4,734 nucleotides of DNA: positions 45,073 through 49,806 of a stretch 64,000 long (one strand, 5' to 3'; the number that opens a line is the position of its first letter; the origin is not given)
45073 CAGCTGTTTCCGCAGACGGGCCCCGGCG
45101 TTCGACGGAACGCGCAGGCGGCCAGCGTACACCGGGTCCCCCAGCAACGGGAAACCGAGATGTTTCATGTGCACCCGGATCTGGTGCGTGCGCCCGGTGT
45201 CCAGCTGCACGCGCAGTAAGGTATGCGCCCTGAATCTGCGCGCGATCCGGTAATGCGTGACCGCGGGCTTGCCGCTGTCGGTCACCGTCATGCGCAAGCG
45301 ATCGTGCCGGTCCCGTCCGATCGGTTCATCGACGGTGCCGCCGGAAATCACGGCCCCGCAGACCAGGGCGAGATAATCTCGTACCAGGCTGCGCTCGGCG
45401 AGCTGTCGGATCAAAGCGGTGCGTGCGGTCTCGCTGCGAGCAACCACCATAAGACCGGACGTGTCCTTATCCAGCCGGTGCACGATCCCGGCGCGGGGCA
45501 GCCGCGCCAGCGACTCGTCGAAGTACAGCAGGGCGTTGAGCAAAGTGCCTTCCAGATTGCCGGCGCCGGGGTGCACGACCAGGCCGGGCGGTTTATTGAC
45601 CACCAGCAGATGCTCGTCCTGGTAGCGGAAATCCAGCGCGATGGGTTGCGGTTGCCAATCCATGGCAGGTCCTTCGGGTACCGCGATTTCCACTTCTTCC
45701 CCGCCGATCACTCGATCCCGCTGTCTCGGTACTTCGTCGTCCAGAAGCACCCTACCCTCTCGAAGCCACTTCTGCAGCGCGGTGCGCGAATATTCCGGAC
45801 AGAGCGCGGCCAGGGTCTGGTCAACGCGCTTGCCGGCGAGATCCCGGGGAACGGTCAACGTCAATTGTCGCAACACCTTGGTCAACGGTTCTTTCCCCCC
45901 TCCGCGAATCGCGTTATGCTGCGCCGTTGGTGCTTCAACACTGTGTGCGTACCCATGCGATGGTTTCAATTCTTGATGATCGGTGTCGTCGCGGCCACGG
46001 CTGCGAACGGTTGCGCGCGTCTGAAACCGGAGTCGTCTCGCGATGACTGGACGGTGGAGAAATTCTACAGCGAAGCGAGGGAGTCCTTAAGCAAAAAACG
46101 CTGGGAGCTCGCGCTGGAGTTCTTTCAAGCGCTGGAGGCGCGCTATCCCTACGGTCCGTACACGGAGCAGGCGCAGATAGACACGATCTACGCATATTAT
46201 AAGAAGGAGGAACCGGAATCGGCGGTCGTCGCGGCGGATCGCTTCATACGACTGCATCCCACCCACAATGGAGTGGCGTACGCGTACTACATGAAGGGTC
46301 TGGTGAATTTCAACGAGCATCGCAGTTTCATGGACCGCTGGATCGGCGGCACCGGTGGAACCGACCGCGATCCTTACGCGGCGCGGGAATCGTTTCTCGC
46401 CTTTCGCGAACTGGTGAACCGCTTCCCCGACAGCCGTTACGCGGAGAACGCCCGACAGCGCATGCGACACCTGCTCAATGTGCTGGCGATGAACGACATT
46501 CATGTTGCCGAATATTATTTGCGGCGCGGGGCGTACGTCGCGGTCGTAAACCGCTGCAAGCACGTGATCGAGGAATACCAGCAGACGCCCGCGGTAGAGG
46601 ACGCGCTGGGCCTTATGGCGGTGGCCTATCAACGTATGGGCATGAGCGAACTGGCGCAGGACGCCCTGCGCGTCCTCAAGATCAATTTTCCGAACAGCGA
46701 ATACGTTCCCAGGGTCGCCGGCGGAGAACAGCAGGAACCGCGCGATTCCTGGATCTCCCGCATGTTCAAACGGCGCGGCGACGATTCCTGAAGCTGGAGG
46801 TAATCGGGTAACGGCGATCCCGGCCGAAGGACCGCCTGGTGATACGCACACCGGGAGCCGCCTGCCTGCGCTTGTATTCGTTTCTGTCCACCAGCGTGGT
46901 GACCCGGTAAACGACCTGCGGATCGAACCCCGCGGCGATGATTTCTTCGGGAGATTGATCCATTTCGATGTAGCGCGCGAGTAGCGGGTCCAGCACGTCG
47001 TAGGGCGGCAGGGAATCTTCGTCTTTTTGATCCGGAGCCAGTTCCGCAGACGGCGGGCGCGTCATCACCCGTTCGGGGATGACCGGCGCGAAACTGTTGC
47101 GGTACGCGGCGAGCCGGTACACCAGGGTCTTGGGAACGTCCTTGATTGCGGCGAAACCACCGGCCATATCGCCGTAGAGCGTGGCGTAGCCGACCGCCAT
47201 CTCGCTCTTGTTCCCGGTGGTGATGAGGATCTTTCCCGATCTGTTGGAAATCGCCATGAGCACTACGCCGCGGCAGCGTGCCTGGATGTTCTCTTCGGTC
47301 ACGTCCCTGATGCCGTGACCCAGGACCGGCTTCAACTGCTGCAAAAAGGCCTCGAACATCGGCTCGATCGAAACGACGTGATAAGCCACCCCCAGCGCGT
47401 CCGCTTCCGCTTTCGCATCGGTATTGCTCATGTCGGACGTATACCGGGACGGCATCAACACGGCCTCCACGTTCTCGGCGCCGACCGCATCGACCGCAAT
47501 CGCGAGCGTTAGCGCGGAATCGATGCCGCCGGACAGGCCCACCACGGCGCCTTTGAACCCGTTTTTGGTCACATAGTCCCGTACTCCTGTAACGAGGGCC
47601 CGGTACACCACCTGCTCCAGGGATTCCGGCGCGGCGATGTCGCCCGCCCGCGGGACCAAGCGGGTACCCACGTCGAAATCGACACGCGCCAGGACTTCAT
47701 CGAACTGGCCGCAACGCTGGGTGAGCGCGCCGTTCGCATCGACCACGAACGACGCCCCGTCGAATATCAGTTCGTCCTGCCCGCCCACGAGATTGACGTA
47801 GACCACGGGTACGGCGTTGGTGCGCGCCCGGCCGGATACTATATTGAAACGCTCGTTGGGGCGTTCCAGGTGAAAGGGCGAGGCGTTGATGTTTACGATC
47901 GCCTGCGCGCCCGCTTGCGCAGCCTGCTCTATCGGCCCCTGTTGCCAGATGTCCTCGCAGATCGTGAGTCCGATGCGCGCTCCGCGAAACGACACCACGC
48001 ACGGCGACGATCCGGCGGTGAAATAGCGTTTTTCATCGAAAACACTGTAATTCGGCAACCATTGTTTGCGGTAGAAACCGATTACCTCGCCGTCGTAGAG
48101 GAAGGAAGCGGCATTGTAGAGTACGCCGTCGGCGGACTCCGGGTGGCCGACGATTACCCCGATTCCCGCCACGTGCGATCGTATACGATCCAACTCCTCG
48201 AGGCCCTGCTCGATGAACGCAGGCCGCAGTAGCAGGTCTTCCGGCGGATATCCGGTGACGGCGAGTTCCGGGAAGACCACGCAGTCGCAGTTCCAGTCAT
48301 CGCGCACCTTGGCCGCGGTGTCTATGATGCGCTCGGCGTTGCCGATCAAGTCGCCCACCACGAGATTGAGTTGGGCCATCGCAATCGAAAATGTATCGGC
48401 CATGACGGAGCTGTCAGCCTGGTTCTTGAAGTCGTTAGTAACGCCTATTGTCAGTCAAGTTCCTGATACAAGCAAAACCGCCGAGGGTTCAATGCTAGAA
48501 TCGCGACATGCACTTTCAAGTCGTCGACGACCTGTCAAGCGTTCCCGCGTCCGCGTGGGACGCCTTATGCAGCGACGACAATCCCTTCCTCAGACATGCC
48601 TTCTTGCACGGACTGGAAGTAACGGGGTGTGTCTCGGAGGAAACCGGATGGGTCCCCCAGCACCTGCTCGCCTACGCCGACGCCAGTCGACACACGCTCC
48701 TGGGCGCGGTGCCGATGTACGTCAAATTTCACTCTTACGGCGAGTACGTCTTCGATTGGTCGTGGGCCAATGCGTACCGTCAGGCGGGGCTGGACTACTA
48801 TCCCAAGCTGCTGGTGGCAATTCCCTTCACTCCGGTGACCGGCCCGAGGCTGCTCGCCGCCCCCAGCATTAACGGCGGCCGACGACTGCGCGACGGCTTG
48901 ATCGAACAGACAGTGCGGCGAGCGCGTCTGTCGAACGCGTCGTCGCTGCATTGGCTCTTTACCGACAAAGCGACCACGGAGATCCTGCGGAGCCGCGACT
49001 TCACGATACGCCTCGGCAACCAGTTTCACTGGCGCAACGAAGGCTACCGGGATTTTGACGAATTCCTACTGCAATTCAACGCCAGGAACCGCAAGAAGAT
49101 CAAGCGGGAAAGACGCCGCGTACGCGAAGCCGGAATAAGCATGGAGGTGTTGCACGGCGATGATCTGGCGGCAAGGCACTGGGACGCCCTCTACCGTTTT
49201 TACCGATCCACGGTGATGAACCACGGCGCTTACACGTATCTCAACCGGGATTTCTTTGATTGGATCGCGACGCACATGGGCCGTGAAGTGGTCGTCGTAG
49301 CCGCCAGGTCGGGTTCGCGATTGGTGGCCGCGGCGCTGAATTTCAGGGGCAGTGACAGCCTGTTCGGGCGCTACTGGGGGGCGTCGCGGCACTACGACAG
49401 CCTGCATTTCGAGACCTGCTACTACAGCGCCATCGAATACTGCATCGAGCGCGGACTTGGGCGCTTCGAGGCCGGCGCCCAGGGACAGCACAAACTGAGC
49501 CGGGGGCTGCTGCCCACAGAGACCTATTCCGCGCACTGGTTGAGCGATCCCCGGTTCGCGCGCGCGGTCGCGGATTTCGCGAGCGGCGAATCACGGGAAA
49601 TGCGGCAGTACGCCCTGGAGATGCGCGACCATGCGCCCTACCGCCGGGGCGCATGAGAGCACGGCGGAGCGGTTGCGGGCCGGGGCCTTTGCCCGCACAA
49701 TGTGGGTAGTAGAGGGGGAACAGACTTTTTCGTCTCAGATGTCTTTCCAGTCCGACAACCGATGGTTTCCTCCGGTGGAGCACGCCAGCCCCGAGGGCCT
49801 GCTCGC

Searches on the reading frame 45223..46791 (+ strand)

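Call 76: search_protein_families(library=pfam, proteins=[window:45223-46791:+], max_evalue=0.00001)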
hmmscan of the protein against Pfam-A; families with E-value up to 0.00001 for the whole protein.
window:45223-46791:+ (522 aa): 3 families
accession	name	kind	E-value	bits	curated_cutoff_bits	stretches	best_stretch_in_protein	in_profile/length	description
PF13525.12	YfiO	-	1.1e-68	231.4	25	1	277-481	4-200/203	Outer membrane lipoprotein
PF13512.12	TPR_18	-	4.4e-44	150.6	21.9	1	274-414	6-145/145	Tetratricopeptide repeat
PF13174.12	TPR_6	-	1.8e-09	38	26.3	0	464-492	5-33/33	Tetratricopeptide repeat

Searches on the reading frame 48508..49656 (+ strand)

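Call 55: search_protein_families(library=pfam, proteins=[window:48508-49656:+], max_evalue=0.001)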
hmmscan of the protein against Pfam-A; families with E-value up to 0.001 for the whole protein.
window:48508-49656:+ (382 aa): 2 families
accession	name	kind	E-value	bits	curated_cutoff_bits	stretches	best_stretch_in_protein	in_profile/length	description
PF04339.18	FemAB_like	-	4.5e-146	487.2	27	1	9-380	2-369/369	Peptidogalycan biosysnthesis/recognition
PF13480.13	Acetyltransf_6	-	3.2e-12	47.2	22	1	193-324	2-136/143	Acetyltransferase (GNAT) domain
